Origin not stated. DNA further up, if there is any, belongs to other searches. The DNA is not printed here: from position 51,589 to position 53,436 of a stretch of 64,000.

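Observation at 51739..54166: Two translationally coupled membrane proteins carrying three paralogous TM plus hexapeptide-repeat modules, resembling the C-terminal polymerase part of Pls-type synthetases without A/T domains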

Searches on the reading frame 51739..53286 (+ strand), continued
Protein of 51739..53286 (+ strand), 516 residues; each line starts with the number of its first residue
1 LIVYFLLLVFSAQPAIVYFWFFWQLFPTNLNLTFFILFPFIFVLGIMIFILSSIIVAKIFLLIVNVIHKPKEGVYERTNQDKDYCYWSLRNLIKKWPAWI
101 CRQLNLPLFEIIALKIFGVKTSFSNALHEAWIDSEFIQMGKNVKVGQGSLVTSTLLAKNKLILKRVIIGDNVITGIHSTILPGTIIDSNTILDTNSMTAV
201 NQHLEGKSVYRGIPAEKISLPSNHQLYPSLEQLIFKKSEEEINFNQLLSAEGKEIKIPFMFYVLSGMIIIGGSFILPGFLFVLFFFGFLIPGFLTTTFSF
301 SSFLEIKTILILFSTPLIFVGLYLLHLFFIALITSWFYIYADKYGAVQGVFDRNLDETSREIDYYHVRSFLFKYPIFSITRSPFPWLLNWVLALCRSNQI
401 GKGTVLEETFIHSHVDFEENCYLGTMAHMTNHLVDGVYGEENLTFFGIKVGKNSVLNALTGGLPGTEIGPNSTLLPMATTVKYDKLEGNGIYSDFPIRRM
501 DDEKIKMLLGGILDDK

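Call 63: list_cluster_members(proteins=[P0143, P0145, P0150, P0159, P0164, P0171, P0187, P0199, P0216, P0222])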
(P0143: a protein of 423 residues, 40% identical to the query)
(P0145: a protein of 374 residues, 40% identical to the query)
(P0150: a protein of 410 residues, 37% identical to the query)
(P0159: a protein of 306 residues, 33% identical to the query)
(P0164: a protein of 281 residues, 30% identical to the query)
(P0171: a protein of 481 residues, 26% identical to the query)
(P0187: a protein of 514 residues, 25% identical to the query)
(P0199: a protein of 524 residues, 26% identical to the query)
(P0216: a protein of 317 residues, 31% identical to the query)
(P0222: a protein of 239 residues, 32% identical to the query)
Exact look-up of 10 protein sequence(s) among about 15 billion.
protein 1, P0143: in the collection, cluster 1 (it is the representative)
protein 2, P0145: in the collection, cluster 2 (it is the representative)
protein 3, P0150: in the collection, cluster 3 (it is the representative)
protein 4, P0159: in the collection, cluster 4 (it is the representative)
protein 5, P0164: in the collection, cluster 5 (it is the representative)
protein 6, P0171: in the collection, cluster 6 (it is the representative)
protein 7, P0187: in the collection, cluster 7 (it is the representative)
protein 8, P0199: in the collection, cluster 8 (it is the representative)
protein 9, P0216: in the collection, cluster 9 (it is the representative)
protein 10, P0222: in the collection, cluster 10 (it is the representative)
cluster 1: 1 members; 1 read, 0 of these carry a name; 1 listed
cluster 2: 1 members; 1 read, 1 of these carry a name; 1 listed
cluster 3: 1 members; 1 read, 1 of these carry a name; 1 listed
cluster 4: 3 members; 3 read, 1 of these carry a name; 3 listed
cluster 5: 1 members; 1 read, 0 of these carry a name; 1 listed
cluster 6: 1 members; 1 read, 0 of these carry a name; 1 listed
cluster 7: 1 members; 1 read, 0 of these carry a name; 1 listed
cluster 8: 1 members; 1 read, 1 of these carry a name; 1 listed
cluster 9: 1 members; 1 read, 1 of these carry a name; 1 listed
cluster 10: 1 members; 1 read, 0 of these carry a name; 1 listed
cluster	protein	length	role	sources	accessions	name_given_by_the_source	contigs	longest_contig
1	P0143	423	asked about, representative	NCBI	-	-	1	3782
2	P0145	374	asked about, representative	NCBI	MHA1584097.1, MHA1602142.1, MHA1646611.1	MAG: DapH/DapD/GlmU-related protein [Promethearchaeota archaeon]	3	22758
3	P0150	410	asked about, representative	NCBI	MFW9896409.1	MAG: hypothetical protein ACFFD7_11440, partial [Candidatus Thorarchaeota archaeon]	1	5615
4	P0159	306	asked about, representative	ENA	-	-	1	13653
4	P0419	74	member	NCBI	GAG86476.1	unnamed protein product, partial [marine sediment metagenome]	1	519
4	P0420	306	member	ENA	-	-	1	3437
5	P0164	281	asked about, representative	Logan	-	-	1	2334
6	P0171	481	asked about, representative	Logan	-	-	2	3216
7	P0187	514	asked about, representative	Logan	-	-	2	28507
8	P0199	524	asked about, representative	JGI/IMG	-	acetyltransferase-like isoleucine patch superfamily enzyme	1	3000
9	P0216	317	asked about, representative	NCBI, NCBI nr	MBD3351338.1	MAG: hypothetical protein GF364_07605 [Candidatus Lokiarchaeota archaeon] | hypothetical protein [Candidatus Lokiarchaeota archaeon]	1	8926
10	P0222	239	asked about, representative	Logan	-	-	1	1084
